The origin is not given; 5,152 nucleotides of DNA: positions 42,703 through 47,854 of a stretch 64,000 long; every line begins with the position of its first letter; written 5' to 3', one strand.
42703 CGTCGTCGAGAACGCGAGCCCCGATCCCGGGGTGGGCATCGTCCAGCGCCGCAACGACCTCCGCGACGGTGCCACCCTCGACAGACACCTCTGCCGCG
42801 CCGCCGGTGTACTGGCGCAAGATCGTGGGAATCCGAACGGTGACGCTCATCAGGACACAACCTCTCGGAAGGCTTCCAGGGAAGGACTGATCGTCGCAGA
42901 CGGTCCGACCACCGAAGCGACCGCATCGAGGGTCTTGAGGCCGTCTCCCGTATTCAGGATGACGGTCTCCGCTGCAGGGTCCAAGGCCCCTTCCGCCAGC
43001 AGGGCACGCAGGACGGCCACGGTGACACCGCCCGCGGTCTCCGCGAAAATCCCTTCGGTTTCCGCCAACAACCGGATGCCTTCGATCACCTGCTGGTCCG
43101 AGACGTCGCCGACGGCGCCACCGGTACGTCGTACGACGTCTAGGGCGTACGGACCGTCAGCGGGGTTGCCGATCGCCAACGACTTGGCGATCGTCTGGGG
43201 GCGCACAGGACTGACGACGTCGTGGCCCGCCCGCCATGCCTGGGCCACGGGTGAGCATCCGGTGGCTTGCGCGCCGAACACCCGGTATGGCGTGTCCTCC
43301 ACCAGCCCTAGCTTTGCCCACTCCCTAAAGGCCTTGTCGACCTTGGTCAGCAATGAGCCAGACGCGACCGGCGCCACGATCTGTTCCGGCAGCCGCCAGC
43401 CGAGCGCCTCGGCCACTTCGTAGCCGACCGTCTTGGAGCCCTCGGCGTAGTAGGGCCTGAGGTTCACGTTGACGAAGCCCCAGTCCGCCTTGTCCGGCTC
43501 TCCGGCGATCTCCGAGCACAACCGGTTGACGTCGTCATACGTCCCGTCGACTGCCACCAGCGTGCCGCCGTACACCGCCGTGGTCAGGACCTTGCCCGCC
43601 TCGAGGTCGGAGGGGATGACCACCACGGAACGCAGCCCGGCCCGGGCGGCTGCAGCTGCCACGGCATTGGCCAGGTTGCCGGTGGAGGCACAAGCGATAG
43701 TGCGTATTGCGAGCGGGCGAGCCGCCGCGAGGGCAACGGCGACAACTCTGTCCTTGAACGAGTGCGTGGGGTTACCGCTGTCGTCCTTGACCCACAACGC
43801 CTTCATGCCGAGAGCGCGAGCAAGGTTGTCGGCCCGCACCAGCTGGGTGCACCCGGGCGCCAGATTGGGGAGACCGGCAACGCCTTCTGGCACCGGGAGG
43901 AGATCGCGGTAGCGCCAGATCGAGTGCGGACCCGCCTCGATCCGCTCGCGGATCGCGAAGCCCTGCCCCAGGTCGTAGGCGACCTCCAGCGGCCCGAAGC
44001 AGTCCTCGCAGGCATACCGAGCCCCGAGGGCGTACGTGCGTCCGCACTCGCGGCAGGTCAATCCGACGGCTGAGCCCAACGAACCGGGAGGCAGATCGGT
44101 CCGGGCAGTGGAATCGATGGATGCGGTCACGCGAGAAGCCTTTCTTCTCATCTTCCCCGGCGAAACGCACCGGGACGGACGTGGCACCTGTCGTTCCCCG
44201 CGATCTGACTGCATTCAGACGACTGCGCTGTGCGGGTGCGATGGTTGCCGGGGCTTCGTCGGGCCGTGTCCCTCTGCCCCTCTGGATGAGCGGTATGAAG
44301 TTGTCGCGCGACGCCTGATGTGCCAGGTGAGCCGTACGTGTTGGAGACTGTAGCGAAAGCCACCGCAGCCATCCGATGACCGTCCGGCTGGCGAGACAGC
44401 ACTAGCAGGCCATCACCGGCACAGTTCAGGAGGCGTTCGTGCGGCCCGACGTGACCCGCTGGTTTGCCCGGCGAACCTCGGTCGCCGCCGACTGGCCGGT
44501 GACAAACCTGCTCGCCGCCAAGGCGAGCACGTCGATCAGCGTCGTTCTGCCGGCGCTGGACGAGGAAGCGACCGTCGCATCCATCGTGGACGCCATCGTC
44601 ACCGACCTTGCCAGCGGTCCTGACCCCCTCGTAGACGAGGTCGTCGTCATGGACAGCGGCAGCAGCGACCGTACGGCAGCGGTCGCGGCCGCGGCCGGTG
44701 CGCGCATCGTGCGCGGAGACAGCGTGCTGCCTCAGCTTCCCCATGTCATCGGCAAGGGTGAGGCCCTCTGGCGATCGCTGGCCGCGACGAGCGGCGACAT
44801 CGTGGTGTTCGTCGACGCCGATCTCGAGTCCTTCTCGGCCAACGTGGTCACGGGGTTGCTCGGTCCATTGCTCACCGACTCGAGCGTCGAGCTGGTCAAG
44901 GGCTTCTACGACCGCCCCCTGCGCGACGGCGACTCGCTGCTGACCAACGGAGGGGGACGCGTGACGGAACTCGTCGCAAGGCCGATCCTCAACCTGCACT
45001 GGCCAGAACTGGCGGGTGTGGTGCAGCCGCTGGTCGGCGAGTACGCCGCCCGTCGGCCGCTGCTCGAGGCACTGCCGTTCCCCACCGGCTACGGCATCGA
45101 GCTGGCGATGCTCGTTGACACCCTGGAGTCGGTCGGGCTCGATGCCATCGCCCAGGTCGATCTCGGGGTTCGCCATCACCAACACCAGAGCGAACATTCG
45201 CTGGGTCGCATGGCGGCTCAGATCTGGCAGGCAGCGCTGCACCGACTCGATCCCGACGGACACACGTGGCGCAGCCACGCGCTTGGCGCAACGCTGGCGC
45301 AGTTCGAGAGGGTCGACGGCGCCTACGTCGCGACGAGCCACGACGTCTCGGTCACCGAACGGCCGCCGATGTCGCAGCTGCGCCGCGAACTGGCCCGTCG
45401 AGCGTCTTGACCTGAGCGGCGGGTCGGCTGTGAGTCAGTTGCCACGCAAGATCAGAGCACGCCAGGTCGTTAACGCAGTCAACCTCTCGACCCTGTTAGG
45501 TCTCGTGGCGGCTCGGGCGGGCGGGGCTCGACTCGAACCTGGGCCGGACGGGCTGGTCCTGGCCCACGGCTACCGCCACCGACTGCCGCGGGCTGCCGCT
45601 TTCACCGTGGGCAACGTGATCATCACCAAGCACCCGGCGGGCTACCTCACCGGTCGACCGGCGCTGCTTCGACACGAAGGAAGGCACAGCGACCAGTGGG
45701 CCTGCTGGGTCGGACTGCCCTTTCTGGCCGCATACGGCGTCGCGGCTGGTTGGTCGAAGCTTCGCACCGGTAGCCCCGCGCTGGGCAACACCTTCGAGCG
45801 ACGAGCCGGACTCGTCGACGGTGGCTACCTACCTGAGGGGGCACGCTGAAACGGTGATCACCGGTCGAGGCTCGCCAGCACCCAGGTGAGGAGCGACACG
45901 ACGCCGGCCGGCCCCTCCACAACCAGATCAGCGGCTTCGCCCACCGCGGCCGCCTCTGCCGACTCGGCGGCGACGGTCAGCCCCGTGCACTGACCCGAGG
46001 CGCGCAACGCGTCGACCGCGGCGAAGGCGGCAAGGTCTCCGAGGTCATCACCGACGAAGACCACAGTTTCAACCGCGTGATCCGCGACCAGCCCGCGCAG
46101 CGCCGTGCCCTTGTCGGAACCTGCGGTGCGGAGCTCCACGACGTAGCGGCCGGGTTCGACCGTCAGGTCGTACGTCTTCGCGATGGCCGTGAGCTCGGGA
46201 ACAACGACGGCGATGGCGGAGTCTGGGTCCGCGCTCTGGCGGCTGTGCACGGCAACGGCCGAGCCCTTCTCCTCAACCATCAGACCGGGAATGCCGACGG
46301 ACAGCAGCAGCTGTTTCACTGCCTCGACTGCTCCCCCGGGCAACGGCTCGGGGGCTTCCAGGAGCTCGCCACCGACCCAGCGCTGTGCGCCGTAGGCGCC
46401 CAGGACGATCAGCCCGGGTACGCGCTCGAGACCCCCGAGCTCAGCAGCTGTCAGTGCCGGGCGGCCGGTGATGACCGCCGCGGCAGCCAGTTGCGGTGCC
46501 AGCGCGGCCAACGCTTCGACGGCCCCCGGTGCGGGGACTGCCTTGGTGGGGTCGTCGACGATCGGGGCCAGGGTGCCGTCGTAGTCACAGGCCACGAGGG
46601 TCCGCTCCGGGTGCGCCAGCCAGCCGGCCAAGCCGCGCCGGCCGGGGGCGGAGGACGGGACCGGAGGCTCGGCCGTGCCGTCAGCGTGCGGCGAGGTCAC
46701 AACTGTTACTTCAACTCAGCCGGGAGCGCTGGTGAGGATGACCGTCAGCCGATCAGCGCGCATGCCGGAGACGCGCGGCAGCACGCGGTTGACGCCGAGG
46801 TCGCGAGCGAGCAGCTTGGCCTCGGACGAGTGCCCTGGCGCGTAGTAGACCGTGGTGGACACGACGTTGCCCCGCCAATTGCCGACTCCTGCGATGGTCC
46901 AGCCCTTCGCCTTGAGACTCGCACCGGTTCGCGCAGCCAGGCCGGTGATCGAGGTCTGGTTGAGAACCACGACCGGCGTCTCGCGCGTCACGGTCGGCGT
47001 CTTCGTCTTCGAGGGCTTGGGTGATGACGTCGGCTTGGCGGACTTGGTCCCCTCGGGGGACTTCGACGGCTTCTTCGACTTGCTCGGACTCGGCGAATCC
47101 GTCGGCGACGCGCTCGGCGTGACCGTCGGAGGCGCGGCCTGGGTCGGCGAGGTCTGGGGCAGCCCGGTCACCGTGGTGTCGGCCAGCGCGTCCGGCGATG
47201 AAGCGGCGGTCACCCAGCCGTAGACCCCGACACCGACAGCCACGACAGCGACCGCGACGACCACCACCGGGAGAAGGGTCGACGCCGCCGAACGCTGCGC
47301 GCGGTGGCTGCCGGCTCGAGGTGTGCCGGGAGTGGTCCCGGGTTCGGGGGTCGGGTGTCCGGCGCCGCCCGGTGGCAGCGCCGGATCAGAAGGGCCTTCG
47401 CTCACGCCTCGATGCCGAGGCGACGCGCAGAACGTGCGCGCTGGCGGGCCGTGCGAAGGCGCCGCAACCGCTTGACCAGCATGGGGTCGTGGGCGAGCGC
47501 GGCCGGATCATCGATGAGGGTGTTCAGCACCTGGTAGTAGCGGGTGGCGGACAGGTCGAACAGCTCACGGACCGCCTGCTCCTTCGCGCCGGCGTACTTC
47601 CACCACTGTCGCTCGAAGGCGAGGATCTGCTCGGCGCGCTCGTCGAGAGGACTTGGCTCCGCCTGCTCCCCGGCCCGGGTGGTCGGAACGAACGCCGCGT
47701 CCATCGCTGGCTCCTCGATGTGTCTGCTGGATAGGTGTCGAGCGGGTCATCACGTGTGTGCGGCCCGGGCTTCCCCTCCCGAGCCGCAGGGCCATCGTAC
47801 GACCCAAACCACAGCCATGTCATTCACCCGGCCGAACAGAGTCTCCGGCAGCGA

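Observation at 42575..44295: SAM-I riboswitch controls a threonine-synthase-like enzyme coupled to a GG-terminated sulfur carrier (MetM/MetO-type homocysteine synthesis?)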

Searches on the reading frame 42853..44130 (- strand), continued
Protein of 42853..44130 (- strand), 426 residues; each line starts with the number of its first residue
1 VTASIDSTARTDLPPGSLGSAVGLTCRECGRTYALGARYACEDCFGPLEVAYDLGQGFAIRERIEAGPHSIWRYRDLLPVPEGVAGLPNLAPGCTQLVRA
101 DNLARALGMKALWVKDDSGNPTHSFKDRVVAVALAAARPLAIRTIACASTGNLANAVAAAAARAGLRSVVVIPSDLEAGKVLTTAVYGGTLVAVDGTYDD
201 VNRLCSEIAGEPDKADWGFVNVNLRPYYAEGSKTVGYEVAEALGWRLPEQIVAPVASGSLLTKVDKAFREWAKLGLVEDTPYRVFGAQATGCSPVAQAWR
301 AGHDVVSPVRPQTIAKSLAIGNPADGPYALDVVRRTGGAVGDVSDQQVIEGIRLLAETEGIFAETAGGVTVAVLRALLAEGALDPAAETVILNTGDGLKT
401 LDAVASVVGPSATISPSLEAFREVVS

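Call 64: fold_search(model_id=the predicted structure, library=pdb)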
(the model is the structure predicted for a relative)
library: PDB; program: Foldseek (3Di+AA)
matches with E <= 10: 1482; with E <= 0.001: 500
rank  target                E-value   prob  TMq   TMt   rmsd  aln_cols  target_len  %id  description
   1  2zsj_A                1.2e-23  1.00  0.65  0.77  12.3       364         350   34  Crystal structure of threonine synthase from Aquifex aeolicus VF5 (released 2008-10-21)
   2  2zsj_D                9.0e-23  1.00  0.64  0.77  12.3       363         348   34  Crystal structure of threonine synthase from Aquifex aeolicus VF5 (released 2008-10-21)
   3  2d1f_A                7.7e-22  1.00  0.64  0.77  12.7       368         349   31  Structure of Mycobacterium tuberculosis threonine synthase (released 2006-09-05)
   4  6cgq_A                7.7e-22  1.00  0.62  0.76  11.5       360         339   30  Threonine synthase from Bacillus subtilis ATCC 6633 with PLP and PLP-Ala (released 2019-02-27)
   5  3aey_B                1.0e-21  1.00  0.63  0.76  11.8       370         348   34  Apo form of threonine synthase from Thermus thermophilus HB8 (released 2010-11-17)
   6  9k3c                  2.2e-21  1.00  0.70  0.69   5.1       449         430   20  Crystal Structure of CapA2 from Alistipes finegoldii in complex with PLP cofactor (released 2025-10-22)
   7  1uin_B                4.2e-21  1.00  0.62  0.75  11.8       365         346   34  Crystal Structure of Threonine Synthase from Thermus Thermophilus HB8, Trigonal Crystal Form (released 2003-11-18)
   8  1uin_A                4.4e-21  1.00  0.64  0.77  11.8       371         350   34  Crystal Structure of Threonine Synthase from Thermus Thermophilus HB8, Trigonal Crystal Form (released 2003-11-18)
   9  2c2b_A                6.6e-21  1.00  0.70  0.67  12.0       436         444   23  Crystallographic structure of Arabidopsis thaliana Threonine synthase complexed with pyridoxal phosphate and S-adenosy (released 2005-11-28)
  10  6nmx_A                9.2e-21  1.00  0.60  0.72  11.5       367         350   30  Threonine synthase from Bacillus subtilis ATCC 6633 with PLP and APPA (released 2019-03-13)
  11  6nmx_D                1.7e-20  1.00  0.61  0.73  11.3       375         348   30  Threonine synthase from Bacillus subtilis ATCC 6633 with PLP and APPA (released 2019-03-13)
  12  2c2b_C                2.3e-20  1.00  0.71  0.68  11.9       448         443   24  Crystallographic structure of Arabidopsis thaliana Threonine synthase complexed with pyridoxal phosphate and S-adenosy (released 2005-11-28)
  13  1v7c_A                2.6e-20  1.00  0.61  0.73  11.0       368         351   34  Crystal structure of threonine synthase from thermus thermophilus hb8 in complex with a substrate analogue (released 2003-12-30)
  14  1uim_A                3.0e-20  1.00  0.64  0.77  11.8       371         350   34  Crystal Structure of Threonine Synthase from Thermus Thermophilus HB8, Orthorhombic Crystal Form (released 2003-11-18)
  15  6nmx_B                3.0e-20  1.00  0.61  0.72  11.5       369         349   31  Threonine synthase from Bacillus subtilis ATCC 6633 with PLP and APPA (released 2019-03-13)
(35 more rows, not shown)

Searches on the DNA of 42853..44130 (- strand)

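Call 51: search_rna_families(sources=[L021, L072, L013, L063, L046, L033, L031, L007, L002], threshold=gathering)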
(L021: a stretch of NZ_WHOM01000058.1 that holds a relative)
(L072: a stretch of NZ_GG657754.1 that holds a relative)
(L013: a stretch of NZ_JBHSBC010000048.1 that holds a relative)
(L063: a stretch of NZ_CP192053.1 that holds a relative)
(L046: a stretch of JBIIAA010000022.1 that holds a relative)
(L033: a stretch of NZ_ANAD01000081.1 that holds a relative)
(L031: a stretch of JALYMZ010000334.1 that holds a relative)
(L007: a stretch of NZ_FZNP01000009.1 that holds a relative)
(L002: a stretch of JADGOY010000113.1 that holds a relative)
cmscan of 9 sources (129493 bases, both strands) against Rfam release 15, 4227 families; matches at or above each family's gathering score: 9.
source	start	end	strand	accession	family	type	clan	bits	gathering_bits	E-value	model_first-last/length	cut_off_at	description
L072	7800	7941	+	RF00162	SAM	Cis-reg; riboswitch;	CL00012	78.3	44.4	2.1e-16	1-108/108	no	SAM riboswitch aptamer (S box leader)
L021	7776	7920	+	RF00162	SAM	Cis-reg; riboswitch;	CL00012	76.5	44.4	7e-16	1-108/108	no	SAM riboswitch aptamer (S box leader)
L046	7826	7950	+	RF00162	SAM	Cis-reg; riboswitch;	CL00012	75.2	44.4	1.7e-15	1-108/108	no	SAM riboswitch aptamer (S box leader)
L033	7794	7936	+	RF00162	SAM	Cis-reg; riboswitch;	CL00012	74.3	44.4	3.1e-15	1-108/108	no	SAM riboswitch aptamer (S box leader)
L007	7832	7972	+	RF00162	SAM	Cis-reg; riboswitch;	CL00012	73.1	44.4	6.6e-15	1-108/108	no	SAM riboswitch aptamer (S box leader)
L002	407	557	+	RF00162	SAM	Cis-reg; riboswitch;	CL00012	73.1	44.4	6.4e-15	1-108/108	no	SAM riboswitch aptamer (S box leader)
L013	7805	7947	+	RF00162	SAM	Cis-reg; riboswitch;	CL00012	71.9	44.4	1.5e-14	1-108/108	no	SAM riboswitch aptamer (S box leader)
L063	7854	7996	+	RF00162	SAM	Cis-reg; riboswitch;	CL00012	67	44.4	3.9e-13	1-108/108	no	SAM riboswitch aptamer (S box leader)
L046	4090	4171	-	RF00005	tRNA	Gene; tRNA;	CL00001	56.6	29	3e-09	1-71/71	no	tRNA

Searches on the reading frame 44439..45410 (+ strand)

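Call 17: search_protein_families(library=pfam, proteins=[window:44439-45410:+], max_evalue=0.001)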
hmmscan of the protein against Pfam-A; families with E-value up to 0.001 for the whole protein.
window:44439-45410:+ (323 aa): 2 families
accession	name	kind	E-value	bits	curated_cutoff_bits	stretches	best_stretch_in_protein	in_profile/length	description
PF00535.33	Glycos_transf_2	-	1.9e-10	41.4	23.3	1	34-131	1-91/168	Glycosyl transferase family 2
PF13641.12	Glyco_tranf_2_3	-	3.4e-05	24.4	27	1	33-128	3-96/230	Glycosyltransferase like family 2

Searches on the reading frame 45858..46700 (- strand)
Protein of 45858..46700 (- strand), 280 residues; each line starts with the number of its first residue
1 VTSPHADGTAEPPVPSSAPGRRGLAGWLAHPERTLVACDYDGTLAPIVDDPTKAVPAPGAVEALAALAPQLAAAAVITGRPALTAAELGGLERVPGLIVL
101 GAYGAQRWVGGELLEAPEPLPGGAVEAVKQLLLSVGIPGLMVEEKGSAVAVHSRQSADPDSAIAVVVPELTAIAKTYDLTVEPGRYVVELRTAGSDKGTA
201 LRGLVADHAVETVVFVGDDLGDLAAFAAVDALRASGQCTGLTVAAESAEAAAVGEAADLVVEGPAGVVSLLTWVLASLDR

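Call 17: search_protein_families(library=pfam, proteins=[window:45858-46700:-], max_evalue=0.001)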
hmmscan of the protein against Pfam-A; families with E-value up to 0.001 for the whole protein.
window:45858-46700:- (280 aa): 1 family
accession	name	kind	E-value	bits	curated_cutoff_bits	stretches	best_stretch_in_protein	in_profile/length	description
PF02358.22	Trehalose_PPase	-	5.2e-24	85.1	27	1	38-235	2-208/235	Trehalose-phosphatase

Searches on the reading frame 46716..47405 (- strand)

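Call 17: search_protein_families(library=pfam, proteins=[window:46716-47405:-], max_evalue=0.001)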
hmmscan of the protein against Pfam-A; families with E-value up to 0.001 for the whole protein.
window:46716-47405:- (229 aa): 1 family
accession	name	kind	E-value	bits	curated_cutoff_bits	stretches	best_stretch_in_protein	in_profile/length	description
PF13399.11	LytR_C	-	7.9e-15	56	22.2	1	143-225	2-83/86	LytR cell envelope-related transcriptional attenuator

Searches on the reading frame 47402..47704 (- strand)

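Call 65: search_protein_families(library=pfam, proteins=[window:47402-47704:-], max_evalue=0.0001)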
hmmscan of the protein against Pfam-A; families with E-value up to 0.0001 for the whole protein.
window:47402-47704:- (100 aa): 1 family
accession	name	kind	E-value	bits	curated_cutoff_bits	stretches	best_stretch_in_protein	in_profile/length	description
PF11662.13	DUF3263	-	1.1e-38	131.3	22.3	1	20-92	2-74/74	Protein of unknown function (DUF3263)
